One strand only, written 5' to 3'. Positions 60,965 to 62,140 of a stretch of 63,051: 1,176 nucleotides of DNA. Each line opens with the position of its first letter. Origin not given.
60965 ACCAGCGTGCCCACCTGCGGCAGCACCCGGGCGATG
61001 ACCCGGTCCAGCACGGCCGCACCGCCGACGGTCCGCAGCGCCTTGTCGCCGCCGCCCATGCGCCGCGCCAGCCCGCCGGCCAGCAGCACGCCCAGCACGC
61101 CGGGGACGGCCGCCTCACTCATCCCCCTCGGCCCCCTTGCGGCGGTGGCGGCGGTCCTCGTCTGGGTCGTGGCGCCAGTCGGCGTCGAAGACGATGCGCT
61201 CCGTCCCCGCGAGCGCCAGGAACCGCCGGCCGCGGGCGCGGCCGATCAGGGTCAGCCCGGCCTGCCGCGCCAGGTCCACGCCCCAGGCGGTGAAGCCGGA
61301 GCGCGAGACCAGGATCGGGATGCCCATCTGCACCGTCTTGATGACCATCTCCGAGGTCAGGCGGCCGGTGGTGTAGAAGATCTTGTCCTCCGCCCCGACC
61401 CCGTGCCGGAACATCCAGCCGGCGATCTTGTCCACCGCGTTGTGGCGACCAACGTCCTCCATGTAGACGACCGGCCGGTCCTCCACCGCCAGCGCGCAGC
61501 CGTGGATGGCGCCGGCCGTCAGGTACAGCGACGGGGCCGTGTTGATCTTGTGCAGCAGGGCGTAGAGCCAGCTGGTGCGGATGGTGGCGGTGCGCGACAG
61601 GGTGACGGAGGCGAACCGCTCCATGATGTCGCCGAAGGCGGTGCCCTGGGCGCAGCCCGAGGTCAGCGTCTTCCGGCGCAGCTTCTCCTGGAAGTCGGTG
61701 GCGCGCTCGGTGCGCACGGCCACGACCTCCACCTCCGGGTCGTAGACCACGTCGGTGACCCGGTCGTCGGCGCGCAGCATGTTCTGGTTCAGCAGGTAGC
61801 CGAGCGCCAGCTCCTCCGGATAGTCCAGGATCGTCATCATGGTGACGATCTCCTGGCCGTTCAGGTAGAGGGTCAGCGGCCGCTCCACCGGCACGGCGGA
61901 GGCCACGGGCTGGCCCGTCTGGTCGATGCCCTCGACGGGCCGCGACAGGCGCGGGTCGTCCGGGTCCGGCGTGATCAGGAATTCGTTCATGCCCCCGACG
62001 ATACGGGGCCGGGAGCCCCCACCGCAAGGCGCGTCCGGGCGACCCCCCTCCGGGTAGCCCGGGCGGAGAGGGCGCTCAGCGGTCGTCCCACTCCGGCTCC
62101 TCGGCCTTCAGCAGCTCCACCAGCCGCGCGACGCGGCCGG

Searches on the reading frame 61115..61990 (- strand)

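Call 72: search_protein_families(library=pfam, proteins=[window:61115-61990:-], max_evalue=0.00001)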
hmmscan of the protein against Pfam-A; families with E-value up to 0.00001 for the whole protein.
window:61115-61990:- (291 aa): 1 family
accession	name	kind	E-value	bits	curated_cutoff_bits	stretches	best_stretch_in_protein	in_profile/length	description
PF02634.21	FdhD-NarQ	-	2.1e-75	254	27.2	1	35-266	2-236/237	FdhD/NarQ family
